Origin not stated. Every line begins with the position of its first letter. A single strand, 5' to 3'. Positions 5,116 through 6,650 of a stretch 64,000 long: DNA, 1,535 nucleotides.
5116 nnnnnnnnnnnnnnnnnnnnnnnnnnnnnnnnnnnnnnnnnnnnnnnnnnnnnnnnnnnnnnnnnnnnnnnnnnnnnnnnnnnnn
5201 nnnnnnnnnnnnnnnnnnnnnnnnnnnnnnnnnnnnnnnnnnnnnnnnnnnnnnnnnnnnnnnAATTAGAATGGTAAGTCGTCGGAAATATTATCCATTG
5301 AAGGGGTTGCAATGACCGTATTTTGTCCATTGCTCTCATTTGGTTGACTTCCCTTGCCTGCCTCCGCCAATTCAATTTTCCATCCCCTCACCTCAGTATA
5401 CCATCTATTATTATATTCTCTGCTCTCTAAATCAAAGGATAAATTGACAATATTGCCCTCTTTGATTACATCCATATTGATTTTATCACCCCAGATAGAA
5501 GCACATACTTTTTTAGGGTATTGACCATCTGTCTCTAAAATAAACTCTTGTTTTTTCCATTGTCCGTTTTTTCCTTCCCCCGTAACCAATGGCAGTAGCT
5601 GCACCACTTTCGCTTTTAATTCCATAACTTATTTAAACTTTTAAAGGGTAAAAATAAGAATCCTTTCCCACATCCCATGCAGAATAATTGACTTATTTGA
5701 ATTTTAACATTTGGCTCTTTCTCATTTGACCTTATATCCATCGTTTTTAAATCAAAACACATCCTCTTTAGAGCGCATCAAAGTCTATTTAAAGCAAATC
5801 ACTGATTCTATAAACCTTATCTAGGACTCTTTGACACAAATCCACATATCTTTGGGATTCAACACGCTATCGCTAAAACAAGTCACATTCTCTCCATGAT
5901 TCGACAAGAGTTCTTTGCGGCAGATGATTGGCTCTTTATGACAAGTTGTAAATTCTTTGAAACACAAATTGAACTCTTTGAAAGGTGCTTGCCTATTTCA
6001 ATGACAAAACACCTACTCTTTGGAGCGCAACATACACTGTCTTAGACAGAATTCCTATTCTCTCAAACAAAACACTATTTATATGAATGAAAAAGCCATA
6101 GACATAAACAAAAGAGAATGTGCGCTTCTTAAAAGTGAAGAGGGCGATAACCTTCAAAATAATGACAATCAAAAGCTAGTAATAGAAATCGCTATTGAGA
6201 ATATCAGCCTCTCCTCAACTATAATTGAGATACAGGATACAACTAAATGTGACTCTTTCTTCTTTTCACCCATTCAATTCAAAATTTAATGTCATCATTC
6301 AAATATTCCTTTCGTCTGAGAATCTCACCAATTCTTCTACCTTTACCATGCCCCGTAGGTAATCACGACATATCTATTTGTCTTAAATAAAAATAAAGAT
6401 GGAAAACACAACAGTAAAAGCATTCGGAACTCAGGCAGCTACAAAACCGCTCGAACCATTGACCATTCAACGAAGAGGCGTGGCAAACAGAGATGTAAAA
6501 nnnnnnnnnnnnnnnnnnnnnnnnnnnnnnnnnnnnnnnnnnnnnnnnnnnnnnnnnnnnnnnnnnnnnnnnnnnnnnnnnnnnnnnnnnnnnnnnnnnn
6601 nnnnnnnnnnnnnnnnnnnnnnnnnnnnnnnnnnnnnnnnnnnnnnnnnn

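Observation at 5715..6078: Exact 21-bp register of a degenerate repeat array in an unusually long (770 bp) intergenic gap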

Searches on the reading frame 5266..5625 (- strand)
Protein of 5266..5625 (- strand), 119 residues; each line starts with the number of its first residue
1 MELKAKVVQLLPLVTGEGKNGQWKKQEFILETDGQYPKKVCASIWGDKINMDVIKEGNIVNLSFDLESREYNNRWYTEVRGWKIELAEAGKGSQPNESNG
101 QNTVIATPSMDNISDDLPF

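Call 10: search_protein_families(library=pfam, proteins=[window:5266-5625:-])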
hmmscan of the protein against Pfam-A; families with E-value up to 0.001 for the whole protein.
window:5266-5625:- (119 aa): 1 family
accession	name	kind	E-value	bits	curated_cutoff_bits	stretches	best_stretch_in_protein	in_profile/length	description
PF11325.14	DUF3127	-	4.4e-30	104.2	27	1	2-85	1-85/85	Domain of unknown function (DUF3127)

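Call 13: find_encoding_contigs(protein=window:5266-5625:-, flank=3000, max_places=10)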
Protein window:5266-5625:- (119 aa): 1 contig read that carries it; 1 place shown.
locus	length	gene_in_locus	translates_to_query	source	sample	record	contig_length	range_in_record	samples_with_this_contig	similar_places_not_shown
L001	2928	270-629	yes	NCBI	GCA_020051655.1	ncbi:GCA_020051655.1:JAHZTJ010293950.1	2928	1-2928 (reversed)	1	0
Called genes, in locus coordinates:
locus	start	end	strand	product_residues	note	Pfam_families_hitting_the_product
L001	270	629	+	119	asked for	PF11325:DUF3127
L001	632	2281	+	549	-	PF17391:Urocanase_N, PF01175:Urocanase, PF17392:Urocanase_C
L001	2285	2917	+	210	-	-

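Call 16: find_related_loci(query=window:5266-5625:-, collection=genome_contigs, flank=6000)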
Query window:5266-5625:- (119 aa) in genome_contigs; peptide patterns used: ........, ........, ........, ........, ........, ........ (x = any residue, [..] = any of these).
223 stretches matched a pattern; 128 encode a relative of the query (tblastn E <= 1e-3); the best 80 are kept; 80 distinct loci.
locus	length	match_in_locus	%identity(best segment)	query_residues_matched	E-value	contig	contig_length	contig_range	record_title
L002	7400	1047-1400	61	1-119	4e-42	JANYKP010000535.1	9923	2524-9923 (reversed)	MAG: Cyclobacteriaceae bacterium isolate GL140_5_metabinner_221 GL140_5_k141_2920057, whole genome shotgun sequence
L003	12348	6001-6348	58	1-119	5e-42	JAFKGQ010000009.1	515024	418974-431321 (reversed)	MAG: Chitinophagaceae bacterium isolate SCN18_31_3_15_R5_B_50_32 SCN18_31_3_15_R5_B_scaffold_25, whole genome shotgun se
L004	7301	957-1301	60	1-119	5e-42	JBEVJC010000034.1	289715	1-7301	MAG: Chitinophagaceae bacterium isolate T4R1BO.metabat2.150 T4R1BO.metabat2.150_k133_26623501, whole genome shotgun sequ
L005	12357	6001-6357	58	1-119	3e-41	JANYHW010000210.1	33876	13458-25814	MAG: Cytophagales bacterium isolate GL140_2_metabinner_11 GL140_2_k141_1582948, whole genome shotgun sequence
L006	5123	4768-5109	59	1-119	2e-41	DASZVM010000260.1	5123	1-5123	MAG TPA_asm: Puia sp. isolate SMAG_U6131 k141_631777, whole genome shotgun sequence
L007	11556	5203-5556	60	1-119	3e-41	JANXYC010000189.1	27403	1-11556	MAG: Cyclobacteriaceae bacterium isolate GL140_3_metabat_283_sub GL140_3_k141_2291826, whole genome shotgun sequence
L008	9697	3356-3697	60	1-119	4e-41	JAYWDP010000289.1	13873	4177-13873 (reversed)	MAG: Cyclobacteriaceae bacterium isolate GL95_UP_metabinner_16 GL95_UP_metabinner_16_288, whole genome shotgun sequence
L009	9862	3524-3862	58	1-119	7e-41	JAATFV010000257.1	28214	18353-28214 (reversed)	MAG: Chitinophagales bacterium isolate bin_264 k141_8866183, whole genome shotgun sequence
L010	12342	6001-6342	58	1-119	1e-40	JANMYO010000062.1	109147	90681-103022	MAG: Bacteroidia bacterium isolate OTE_8_metabat_291 OTE_8_k141_3390119, whole genome shotgun sequence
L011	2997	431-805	56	1-119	3e-40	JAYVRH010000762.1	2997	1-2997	MAG: Cyclobacteriaceae bacterium isolate GL73_DN_concoct_124_sub GL73_DN_concoct_124_sub_761, whole genome shotgun seque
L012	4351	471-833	54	1-119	3e-40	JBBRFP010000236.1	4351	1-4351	MAG: Cytophagales bacterium isolate Co_metawrap_2575 Cmw_2575_k141_7728134_length_4351_cov_5.0000, whole genome shotgun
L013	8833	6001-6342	57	1-119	2e-40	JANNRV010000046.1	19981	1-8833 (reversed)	MAG: Bacteroidia bacterium isolate SOY_31_metabat_302 SOY_31_k141_2208931, whole genome shotgun sequence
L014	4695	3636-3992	56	1-119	8e-40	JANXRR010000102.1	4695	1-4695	MAG: Bacteroidia bacterium isolate 336R_metabat_288_sub 336R_k141_1689446, whole genome shotgun sequence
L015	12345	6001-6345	57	1-119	9e-40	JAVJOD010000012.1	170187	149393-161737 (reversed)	MAG: Cyclobacteriaceae bacterium isolate A1-SPW-14 k141_39493, whole genome shotgun sequence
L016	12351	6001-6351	56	1-119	9e-40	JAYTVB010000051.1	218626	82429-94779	MAG: Cyclobacteriaceae bacterium isolate GFS_5652 GFS_5652_50, whole genome shotgun sequence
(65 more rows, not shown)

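Call 21: find_related_loci(query=window:5266-5625:-, collection=metagenome_contigs, flank=4000)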
Query window:5266-5625:- (119 aa) in metagenome_contigs; peptide patterns used: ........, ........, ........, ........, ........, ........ (x = any residue, [..] = any of these).
287 stretches matched a pattern; 151 encode a relative of the query (tblastn E <= 1e-3); the best 80 are kept; 80 distinct loci.
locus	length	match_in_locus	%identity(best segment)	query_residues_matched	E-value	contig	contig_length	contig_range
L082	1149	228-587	90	1-119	2e-76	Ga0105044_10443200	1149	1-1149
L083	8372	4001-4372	60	1-119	2e-44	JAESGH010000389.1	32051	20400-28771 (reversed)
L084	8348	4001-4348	58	1-119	2e-42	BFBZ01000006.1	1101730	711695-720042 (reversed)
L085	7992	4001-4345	55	1-119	8e-41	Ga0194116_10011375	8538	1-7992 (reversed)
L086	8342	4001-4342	54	1-119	1e-40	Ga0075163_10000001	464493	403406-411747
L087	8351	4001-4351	59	1-119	2e-40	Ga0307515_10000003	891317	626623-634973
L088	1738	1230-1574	58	1-119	1e-40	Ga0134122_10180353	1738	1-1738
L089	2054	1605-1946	57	1-119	1e-39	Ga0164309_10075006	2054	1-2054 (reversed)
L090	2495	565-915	60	1-119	9e-40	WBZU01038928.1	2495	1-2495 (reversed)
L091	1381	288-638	53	1-119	3e-40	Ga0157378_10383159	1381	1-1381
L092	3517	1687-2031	56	1-119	3e-39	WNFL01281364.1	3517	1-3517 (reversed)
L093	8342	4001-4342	57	1-119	3e-39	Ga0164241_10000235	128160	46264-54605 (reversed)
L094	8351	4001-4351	50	1-119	4e-39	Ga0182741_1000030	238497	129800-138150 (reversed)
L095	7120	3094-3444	56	1-119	4e-39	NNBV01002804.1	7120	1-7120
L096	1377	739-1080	57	1-119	9e-40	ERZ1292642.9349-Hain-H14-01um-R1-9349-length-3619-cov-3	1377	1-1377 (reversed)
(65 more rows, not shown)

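Call 62: find_homologous_proteins(query=window:5266-5622:-, max_evalue=1e-30)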
Query window:5266-5622:- (118 aa): 1471 proteins with E <= 1e-30 among 2490 candidates; the best 120 are listed.
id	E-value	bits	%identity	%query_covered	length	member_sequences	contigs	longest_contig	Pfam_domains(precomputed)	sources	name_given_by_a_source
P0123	1.5e-66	240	94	100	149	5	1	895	PF11325.15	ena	-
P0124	2.0e-66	239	90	100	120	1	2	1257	PF11325.15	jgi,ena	-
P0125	6.9e-42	160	62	100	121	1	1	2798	PF11325.15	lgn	-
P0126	2.1e-41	159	62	100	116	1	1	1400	PF11325.15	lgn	-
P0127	5.8e-40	154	58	100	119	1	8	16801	PF11325.15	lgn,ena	-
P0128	2.9e-39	152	57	100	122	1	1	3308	PF11325.15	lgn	-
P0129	2.9e-39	152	57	100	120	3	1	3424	PF11325.15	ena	-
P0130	3.0e-39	152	60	100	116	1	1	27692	PF11325.15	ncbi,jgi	jgi:hypothetical protein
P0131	3.3e-39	152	58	100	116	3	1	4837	PF11325.15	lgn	-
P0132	6.0e-39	151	63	100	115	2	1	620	PF11325.15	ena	-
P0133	6.1e-39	151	55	100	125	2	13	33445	PF11325.15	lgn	-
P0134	7.3e-39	150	58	100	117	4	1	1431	PF11325.15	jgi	jgi:hypothetical protein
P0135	8.1e-39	150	58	100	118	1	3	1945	PF11325.15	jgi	jgi:hypothetical protein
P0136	8.6e-39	150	60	100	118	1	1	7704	PF11325.15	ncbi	-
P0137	1.1e-38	150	58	100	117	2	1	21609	PF11325.15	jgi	-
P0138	1.2e-38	150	59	100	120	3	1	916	PF11325.15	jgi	jgi:hypothetical protein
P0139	1.2e-38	150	61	100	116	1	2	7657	PF11325.15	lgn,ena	-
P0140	1.4e-38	150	59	99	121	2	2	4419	PF11325.15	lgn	-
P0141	1.5e-38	149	59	100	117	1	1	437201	PF11325.15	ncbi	-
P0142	1.6e-38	149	61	100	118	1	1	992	PF11325.15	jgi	jgi:hypothetical protein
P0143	1.8e-38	149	59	100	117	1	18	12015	PF11325.15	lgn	-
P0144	1.9e-38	149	59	100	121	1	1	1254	PF11325.15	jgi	jgi:hypothetical protein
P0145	2.1e-38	149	65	86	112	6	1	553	PF11325.15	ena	-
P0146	2.2e-38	149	57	100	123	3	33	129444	PF11325.15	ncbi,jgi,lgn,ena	jgi:hypothetical protein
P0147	2.4e-38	149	60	100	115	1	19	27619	PF11325.15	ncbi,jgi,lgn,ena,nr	ncbi:MAG: hypothetical protein AUJ97_05680 [Bacteroidetes bacterium CG2_30_32_10]|nr:MAG: hypothetic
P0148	2.6e-38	149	57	100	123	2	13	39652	PF11325.15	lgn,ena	-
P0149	3.0e-38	149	56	99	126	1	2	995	PF11325.15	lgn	-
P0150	3.2e-38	148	58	100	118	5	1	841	PF11325.15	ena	-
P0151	3.2e-38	148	53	100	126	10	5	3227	PF11325.15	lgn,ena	-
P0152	3.2e-38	148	57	100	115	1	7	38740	PF11325.15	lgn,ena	-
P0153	3.3e-38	148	59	100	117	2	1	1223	PF11325.15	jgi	jgi:hypothetical protein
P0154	3.3e-38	148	58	100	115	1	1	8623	PF11325.15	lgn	-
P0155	3.3e-38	148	58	100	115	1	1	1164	PF11325.15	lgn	-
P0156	3.3e-38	148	58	100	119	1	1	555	PF11325.15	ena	-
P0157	3.4e-38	148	58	100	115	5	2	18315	PF11325.15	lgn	-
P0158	3.4e-38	148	60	100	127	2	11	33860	PF11325.15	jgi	-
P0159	3.5e-38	148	62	86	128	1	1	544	PF11325.15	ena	-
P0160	3.5e-38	148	59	100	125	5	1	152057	PF11325.15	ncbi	-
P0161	3.8e-38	148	59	100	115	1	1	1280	PF11325.15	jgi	jgi:hypothetical protein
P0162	4.1e-38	148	58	100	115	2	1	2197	PF11325.15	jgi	jgi:Domain of unknown function (DUF3127)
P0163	4.2e-38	148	57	100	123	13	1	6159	PF11325.15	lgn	-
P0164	4.2e-38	148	60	100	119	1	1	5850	PF11325.15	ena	-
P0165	4.4e-38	148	55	100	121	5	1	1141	PF11325.15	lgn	-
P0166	4.4e-38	148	57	100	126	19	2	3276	PF11325.15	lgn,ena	-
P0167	5.7e-38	148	56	100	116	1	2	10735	PF11325.15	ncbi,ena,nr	ncbi:MAG: hypothetical protein BWY70_00528 [Bacteroidetes bacterium ADurb.Bin408]|nr:MAG: hypothetic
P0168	5.7e-38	148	58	100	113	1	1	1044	PF11325.15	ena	-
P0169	6.0e-38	148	57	100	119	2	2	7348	PF11325.15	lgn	-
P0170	6.7e-38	147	58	100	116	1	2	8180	PF11325.15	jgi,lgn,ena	-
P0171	6.8e-38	147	58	100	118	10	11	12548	PF11325.15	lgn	-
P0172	6.8e-38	147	58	100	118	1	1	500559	PF11325.15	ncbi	-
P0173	7.0e-38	147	69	74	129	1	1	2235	PF11325.15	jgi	jgi:hypothetical protein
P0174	7.2e-38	147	58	100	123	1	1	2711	PF11325.15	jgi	jgi:Domain of unknown function (DUF3127)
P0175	7.2e-38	147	59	100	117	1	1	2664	PF11325.15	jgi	jgi:hypothetical protein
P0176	7.2e-38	147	57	100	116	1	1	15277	PF11325.15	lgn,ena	-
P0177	7.4e-38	147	56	100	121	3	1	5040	PF11325.15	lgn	-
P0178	7.9e-38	147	59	100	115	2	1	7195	PF11325.15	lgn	-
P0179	8.4e-38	147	63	78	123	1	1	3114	PF11325.15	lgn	-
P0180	8.4e-38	147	57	100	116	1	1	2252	PF11325.15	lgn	-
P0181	9.3e-38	147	58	100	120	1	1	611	PF11325.15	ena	-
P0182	9.7e-38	147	56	100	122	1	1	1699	PF11325.15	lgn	-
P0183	9.7e-38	147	54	100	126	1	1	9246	PF11325.15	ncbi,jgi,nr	ncbi:MAG: DUF3127 domain-containing protein [Prevotellaceae bacterium]|jgi:hypothetical protein|nr:D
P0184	1.1e-37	147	56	100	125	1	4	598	PF11325.15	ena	-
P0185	1.2e-37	147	59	100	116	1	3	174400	PF11325.15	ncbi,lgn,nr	ncbi:MAG: DUF3127 domain-containing protein [Chitinophagaceae bacterium]|nr:DUF3127 domain-containin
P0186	1.2e-37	147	57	100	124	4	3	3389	PF11325.15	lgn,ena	-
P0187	1.4e-37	146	57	100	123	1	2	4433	PF11325.15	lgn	-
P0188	1.4e-37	146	58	100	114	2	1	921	PF11325.15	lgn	-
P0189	1.4e-37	146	60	100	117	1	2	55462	PF11325.15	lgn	-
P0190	1.5e-37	146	58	100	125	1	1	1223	PF11325.15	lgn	-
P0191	1.6e-37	146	71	72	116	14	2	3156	PF11325.15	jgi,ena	jgi:hypothetical protein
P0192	1.8e-37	146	60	100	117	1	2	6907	PF11325.15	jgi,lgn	jgi:hypothetical protein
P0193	1.9e-37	146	57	100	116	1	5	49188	PF11325.15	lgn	-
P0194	2.0e-37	146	56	100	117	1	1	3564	PF11325.15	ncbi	ncbi:MAG TPA: DUF3127 domain-containing protein [Chitinophagaceae bacterium]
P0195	2.0e-37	146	55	100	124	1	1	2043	PF11325.15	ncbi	-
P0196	2.0e-37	146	60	100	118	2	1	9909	PF11325.15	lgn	-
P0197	2.1e-37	146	56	100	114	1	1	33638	PF11325.15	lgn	-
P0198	2.1e-37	146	60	100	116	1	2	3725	PF11325.15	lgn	-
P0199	2.1e-37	146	59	100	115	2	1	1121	PF11325.15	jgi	jgi:hypothetical protein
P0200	2.1e-37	146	59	100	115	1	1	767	PF11325.15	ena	-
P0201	2.2e-37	146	59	100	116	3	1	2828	PF11325.15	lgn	-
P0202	2.3e-37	146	60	100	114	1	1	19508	PF11325.15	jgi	jgi:hypothetical protein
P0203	2.3e-37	146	55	100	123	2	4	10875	PF11325.15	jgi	jgi:hypothetical protein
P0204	2.4e-37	146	58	100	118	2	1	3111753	PF11325.15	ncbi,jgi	jgi:hypothetical protein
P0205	2.5e-37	146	60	100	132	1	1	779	PF11325.15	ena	-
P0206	2.5e-37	146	57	100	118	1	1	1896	PF11325.15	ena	-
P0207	2.7e-37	145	58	100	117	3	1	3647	PF11325.15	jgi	jgi:hypothetical protein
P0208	2.7e-37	145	58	100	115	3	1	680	PF11325.15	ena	-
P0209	2.7e-37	145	67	73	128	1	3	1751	PF11325.15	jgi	jgi:hypothetical protein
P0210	2.7e-37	145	55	100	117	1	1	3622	PF11325.15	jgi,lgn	jgi:hypothetical protein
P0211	2.8e-37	145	57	100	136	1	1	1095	PF11325.15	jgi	jgi:hypothetical protein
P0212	2.9e-37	145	58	100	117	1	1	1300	PF11325.15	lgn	-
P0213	2.9e-37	145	59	100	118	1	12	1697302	PF11325.15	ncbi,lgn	ncbi:MAG: DUF3127 domain-containing protein [Bacteroidia bacterium]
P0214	3.0e-37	145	58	100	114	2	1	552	PF11325.15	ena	-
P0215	3.1e-37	145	60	100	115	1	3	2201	PF11325.15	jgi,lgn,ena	-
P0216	3.1e-37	145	57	100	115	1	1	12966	PF11325.15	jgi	jgi:hypothetical protein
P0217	3.1e-37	145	55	100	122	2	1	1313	PF11325.15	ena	-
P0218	3.1e-37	145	55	100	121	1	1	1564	PF11325.15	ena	-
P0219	3.1e-37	145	56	100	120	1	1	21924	PF11325.15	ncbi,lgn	-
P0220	3.3e-37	145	57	100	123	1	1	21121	PF11325.15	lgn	-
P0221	3.3e-37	145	57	100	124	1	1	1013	PF11325.15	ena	-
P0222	3.6e-37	145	58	100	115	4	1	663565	PF11325.15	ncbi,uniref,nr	ncbi:DUF3127 domain-containing protein [Terrimonas sp. NA20]|uniref:DUF3127 domain-containing protei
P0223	3.9e-37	145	56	100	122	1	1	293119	PF11325.15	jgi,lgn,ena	-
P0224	4.0e-37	145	56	100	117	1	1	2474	PF11325.15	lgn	-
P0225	4.1e-37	145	55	100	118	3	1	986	PF11325.15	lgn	-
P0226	4.5e-37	145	58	100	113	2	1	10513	PF11325.15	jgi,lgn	jgi:hypothetical protein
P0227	4.6e-37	145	58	100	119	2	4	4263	PF11325.15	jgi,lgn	jgi:hypothetical protein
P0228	4.7e-37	145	63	79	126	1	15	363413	PF11325.15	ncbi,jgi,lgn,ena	-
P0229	4.9e-37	145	57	100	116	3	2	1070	PF11325.15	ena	-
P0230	4.9e-37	145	58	100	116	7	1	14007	PF11325.15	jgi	jgi:hypothetical protein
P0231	5.1e-37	145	56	100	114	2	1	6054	PF11325.15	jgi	-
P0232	5.2e-37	145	55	100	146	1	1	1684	PF11325.15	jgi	jgi:Domain of unknown function (DUF3127)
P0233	5.5e-37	144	55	100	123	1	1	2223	PF11325.15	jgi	jgi:Domain of unknown function (DUF3127)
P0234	5.6e-37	144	59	100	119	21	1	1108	PF11325.15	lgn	-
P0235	5.6e-37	144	56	100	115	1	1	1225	PF11325.15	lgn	-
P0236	5.6e-37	144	55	100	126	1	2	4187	PF11325.15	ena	-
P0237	5.8e-37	144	59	100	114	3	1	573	PF11325.15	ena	-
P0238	5.8e-37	144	63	80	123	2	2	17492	PF11325.15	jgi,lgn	jgi:hypothetical protein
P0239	5.9e-37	144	49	100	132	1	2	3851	PF11325.15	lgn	-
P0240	5.9e-37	144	57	100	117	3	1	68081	PF11325.15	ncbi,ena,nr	ncbi:MAG: DUF3127 domain-containing protein [Chitinophagaceae bacterium]|nr:DUF3127 domain-containin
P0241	5.9e-37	144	54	100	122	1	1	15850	PF11325.15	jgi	-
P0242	5.9e-37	144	52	100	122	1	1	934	PF11325.15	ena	-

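Call 63: find_encoding_contigs(protein=P0123, flank=3000, max_places=10)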
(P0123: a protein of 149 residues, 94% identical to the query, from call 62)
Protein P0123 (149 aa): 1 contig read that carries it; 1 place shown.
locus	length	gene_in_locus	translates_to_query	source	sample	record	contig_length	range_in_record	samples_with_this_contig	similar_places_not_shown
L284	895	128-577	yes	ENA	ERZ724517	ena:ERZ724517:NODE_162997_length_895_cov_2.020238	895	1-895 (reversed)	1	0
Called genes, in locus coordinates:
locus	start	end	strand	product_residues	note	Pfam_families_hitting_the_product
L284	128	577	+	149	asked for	PF11325:DUF3127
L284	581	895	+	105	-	?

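Call 64: find_encoding_contigs(protein=P0124, flank=3000, max_places=10)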
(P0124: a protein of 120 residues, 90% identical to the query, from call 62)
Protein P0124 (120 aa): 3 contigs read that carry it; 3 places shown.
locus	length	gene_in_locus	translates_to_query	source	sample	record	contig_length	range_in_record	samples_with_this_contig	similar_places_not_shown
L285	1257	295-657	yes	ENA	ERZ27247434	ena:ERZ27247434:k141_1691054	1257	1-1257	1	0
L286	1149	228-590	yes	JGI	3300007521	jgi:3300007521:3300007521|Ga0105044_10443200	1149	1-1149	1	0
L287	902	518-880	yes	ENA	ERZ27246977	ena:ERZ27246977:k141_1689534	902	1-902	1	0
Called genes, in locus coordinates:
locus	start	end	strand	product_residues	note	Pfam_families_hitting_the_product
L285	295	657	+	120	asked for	PF11325:DUF3127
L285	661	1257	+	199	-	?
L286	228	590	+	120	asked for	PF11325:DUF3127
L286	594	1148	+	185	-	?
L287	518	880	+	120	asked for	PF11325:DUF3127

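Call 77: search_protein_families(library=ncbifam, proteins=[window:5266-5625:-], max_evalue=0.01)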
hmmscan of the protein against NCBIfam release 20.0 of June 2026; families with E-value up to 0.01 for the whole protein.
window:5266-5625:- (119 aa): 0 families

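Call 82: search_solved_structures(query=window:5266-5625:-, max_evalue=1)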
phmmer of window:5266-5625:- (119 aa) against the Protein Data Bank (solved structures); distinct sequences matched with E-value up to 1: 1.
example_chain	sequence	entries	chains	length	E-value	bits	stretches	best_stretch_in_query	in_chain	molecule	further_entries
2p6c_A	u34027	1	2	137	0.53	13.7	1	9-46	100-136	aq_2013 protein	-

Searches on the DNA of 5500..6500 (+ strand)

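Call 8: search_rna_families(source=window, start=5500, end=6500, threshold=evalue, max_evalue=10)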
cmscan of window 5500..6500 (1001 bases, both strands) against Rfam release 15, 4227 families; matches with E-value up to 10: 6.
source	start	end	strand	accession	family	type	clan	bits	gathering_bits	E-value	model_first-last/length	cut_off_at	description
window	6155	6247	+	RF02530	URE2_IRES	Cis-reg; IRES;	-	19.6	70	4.3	1-105/105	no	Ure2 internal ribosome entry site (IRES)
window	5713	5765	-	RF01223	snR13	Gene; snRNA; snoRNA; CD-box;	CL00045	19.3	47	1.8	1-124/124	no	Small nucleolar RNA snR13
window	6231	6313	-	RF01183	SNORD19B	Gene; snRNA; snoRNA; CD-box;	CL00048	17.9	50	9.8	1-84/84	no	Small nucleolar RNA SNORD19B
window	6384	6473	-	RF00834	mir-268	Gene; miRNA;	-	17.5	47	5.6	1-89/89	no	mir-268 microRNA precursor family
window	5648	5667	+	RF03055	RAGATH-30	Gene; sRNA;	-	15.2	59.5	5.7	1-59/59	no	RAGATH-30 RNA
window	6131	6220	-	RF04296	mir-485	Gene; miRNA;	CL00149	14.8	70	8.1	1-73/73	no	mir-485 microRNA precursor family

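Call 71: search_dna_similar(query=window:5700-6300:+, collection=plasmids, mode=distant, max_evalue=0.01, max_rows=10)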
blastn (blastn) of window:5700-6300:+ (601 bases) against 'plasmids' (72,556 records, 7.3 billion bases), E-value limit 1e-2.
No match.

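Call 72: search_dna_similar(query=window:5700-6300:+, collection=phages, mode=distant, max_evalue=0.01, max_rows=10)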
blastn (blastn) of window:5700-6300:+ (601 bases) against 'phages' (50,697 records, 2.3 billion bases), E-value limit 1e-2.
No match.
